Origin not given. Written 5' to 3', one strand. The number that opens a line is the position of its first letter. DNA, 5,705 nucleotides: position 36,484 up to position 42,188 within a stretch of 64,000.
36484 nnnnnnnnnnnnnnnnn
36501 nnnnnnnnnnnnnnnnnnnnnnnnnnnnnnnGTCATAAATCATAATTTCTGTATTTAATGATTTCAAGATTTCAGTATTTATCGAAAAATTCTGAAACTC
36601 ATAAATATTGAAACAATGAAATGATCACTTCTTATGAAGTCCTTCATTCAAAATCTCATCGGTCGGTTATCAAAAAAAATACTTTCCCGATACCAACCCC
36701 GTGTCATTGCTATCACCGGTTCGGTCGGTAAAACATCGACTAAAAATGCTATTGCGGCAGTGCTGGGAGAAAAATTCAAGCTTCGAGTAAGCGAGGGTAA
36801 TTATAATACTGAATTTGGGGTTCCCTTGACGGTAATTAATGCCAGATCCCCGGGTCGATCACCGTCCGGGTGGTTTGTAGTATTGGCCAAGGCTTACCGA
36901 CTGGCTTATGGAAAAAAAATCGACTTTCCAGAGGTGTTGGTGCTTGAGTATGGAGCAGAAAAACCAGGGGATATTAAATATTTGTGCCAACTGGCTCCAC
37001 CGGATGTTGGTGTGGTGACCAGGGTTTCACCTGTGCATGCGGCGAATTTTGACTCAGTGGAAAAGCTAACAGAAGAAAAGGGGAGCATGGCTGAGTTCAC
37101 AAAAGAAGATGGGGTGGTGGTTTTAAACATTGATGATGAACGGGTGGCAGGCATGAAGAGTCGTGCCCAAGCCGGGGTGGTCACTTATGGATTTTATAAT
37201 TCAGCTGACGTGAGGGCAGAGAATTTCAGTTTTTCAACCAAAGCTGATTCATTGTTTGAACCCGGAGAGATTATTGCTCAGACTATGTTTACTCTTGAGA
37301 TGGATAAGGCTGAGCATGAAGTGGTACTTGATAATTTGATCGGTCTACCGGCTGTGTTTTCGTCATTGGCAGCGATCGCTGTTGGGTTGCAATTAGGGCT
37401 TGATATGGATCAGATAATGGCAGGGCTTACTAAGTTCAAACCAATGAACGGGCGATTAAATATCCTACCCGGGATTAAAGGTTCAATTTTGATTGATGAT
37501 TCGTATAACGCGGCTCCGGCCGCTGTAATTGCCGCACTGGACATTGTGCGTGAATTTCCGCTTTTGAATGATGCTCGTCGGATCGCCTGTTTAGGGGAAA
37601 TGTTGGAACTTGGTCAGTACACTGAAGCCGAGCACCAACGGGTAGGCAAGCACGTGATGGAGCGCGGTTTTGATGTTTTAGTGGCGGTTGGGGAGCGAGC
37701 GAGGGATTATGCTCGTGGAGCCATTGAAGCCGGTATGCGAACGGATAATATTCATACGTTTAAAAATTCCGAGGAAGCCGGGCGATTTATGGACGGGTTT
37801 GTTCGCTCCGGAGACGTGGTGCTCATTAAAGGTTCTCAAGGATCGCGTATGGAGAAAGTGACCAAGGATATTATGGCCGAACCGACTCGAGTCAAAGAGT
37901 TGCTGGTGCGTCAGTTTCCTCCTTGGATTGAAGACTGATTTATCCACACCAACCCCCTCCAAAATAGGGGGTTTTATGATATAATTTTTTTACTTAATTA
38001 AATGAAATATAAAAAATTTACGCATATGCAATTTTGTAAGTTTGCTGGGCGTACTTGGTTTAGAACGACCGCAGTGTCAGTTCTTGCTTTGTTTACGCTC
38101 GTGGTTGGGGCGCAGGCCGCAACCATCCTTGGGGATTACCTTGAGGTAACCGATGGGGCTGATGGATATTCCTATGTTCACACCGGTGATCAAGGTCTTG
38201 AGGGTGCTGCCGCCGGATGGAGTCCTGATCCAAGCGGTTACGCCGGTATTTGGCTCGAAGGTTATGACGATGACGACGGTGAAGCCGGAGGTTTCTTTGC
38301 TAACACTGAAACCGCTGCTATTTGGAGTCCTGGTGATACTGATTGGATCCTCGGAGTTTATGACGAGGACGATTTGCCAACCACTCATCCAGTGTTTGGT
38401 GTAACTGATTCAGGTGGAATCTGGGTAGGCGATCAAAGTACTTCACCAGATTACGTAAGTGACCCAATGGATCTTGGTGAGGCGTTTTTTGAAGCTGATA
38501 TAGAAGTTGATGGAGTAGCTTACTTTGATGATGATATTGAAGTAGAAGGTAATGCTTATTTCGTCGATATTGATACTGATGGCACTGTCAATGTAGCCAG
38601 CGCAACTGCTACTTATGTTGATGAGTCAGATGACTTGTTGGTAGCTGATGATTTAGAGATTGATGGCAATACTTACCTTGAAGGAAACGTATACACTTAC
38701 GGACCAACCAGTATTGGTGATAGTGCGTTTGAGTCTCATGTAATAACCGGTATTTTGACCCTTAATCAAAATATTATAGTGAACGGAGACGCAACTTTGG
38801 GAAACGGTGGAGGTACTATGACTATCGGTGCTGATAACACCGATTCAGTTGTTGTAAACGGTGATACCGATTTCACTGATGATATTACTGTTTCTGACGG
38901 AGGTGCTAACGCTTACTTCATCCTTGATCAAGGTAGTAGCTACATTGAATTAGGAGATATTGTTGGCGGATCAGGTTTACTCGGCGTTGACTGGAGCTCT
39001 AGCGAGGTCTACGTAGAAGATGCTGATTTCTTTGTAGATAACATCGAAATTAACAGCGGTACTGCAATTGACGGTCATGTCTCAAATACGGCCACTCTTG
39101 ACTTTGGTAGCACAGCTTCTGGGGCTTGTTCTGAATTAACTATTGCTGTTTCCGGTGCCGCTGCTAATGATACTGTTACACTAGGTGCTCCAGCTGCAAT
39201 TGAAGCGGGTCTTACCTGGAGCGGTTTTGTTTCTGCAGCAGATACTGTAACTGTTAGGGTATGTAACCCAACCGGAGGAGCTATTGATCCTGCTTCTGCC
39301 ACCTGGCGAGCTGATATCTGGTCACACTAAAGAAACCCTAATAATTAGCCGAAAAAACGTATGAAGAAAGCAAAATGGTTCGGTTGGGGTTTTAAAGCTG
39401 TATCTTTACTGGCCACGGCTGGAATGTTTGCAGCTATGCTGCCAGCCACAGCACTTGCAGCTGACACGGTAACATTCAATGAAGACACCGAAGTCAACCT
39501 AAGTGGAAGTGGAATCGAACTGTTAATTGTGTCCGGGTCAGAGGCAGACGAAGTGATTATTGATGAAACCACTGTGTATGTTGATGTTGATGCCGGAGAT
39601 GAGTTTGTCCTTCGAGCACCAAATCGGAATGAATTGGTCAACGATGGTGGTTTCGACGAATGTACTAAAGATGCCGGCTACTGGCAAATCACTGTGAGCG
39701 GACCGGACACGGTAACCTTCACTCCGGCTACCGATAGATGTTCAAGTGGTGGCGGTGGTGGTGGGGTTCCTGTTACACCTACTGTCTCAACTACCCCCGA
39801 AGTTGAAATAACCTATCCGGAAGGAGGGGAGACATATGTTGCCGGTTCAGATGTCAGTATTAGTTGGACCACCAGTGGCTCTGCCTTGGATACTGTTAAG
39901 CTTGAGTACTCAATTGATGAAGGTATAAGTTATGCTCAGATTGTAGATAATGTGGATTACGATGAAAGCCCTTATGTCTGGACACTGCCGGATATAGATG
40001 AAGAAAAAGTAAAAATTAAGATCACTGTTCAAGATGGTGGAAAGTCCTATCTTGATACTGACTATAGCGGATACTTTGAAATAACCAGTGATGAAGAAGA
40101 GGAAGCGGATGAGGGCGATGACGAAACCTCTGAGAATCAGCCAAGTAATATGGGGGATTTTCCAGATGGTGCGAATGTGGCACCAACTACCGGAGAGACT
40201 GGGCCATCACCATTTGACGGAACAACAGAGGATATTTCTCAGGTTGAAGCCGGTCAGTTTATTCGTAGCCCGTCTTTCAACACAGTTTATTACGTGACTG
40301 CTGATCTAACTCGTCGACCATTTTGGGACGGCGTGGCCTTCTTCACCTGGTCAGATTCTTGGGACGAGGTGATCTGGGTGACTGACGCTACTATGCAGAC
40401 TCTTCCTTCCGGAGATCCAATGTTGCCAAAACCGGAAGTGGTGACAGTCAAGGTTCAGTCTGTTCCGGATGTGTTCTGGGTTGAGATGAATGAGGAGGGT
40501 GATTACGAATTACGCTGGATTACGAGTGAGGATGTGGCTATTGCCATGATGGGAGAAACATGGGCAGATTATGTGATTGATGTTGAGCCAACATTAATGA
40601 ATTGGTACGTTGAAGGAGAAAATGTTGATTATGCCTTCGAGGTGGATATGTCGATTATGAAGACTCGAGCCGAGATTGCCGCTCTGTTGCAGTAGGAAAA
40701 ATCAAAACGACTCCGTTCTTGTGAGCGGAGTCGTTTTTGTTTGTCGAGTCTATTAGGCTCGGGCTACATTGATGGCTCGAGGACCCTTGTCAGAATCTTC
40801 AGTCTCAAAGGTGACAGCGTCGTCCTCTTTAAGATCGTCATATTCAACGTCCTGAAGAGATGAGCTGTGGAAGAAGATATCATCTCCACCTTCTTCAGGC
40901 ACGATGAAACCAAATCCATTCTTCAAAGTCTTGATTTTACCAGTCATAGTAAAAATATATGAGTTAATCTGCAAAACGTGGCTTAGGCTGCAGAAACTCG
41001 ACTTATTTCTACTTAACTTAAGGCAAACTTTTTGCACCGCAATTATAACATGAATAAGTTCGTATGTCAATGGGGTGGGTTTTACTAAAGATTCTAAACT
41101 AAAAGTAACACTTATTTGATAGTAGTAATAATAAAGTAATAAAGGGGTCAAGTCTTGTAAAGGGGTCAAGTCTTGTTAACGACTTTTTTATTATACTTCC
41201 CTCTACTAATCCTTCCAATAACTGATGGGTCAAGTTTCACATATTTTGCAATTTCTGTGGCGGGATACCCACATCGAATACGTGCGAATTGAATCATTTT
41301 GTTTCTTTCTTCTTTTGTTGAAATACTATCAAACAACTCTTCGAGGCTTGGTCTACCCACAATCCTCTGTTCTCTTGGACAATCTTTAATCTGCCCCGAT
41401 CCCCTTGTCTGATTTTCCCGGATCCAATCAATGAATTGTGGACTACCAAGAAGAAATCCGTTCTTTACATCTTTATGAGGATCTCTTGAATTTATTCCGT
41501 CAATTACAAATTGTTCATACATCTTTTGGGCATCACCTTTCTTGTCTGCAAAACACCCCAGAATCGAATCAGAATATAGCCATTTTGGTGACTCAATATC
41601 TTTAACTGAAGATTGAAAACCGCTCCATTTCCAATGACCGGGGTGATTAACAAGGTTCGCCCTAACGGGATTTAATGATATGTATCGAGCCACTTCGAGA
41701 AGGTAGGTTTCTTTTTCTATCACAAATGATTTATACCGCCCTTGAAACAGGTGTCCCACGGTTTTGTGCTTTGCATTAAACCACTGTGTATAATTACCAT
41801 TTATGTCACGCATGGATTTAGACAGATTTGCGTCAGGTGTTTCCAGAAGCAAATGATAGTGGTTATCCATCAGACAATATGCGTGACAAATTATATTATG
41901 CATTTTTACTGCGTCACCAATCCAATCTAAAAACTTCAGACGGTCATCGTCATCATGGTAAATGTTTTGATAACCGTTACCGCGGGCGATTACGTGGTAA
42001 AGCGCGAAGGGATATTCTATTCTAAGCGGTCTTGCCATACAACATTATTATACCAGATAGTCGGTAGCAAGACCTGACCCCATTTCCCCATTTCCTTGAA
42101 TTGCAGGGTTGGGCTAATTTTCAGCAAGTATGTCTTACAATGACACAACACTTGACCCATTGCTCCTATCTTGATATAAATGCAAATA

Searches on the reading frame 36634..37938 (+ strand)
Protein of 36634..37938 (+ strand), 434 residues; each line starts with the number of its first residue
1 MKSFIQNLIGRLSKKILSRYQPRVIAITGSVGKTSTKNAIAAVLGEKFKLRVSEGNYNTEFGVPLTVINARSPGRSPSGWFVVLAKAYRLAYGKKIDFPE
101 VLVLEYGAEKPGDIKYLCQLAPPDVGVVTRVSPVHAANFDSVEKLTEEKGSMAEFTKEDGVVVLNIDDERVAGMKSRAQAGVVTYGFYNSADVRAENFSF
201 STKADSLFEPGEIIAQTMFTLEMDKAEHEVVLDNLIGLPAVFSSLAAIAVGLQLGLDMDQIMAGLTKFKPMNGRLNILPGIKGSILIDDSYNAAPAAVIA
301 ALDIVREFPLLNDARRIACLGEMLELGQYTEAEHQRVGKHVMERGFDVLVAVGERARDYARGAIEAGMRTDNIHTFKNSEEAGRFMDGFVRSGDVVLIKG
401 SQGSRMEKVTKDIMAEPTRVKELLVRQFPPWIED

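Call 81: search_protein_families(library=pfam, proteins=[window:36634-37938:+], max_evalue=0.00001)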
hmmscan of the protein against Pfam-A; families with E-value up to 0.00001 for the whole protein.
window:36634-37938:+ (434 aa): 2 families
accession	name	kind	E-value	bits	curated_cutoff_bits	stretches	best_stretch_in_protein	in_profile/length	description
PF08245.18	Mur_ligase_M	-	4.6e-26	92.5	24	2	100-250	58-199/200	Mur ligase middle domain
PF02875.26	Mur_ligase_C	-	1.8e-18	68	28.4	1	273-401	1-126/127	Mur ligase, glutamate ligase domain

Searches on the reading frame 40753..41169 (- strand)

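Call 82: search_protein_families(library=pfam, proteins=[window:40753-41169:-], max_evalue=0.00001)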
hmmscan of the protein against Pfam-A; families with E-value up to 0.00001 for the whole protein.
window:40753-41169:- (138 aa): 1 family
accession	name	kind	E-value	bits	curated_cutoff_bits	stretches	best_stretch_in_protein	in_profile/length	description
PF00313.28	CSD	-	4.7e-20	71.7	27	1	75-136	1-64/66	'Cold-shock' DNA-binding domain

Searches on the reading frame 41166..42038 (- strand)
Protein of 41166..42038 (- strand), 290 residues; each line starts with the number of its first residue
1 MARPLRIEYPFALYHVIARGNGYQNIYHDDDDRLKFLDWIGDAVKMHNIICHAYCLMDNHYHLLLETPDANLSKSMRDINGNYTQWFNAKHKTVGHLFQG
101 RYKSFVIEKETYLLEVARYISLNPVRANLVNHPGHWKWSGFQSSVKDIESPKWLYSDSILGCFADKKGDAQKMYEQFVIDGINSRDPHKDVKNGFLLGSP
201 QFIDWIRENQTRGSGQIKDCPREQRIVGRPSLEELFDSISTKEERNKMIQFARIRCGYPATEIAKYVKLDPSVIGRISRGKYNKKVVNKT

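Call 82: search_protein_families(library=pfam, proteins=[window:41166-42038:-], max_evalue=0.00001)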
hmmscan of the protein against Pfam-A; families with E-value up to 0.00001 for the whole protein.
window:41166-42038:- (290 aa): 1 family
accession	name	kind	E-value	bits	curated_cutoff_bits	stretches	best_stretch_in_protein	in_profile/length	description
PF01797.21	Y1_Tnp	-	6.2e-13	49.4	23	1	14-121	7-119/121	Transposase IS200 like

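Call 87: search_protein_families(library=ncbifam, proteins=[window:41166-42038:-], max_evalue=0.01)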
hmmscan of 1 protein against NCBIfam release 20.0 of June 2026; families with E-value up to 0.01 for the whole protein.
window:41166-42038:- (290 aa): 1 family
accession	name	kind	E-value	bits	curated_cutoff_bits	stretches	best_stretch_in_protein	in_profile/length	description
NF047646.1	REP_Tyr_transpos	equivalog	1.8e-19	70.1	80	1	10-139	8-146/146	REP-associated tyrosine transposase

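Call 88: search_solved_structures(query=window:41166-42038:-, max_evalue=0.01)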
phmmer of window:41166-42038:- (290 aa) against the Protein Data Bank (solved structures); distinct sequences matched with E-value up to 0.01: 0.
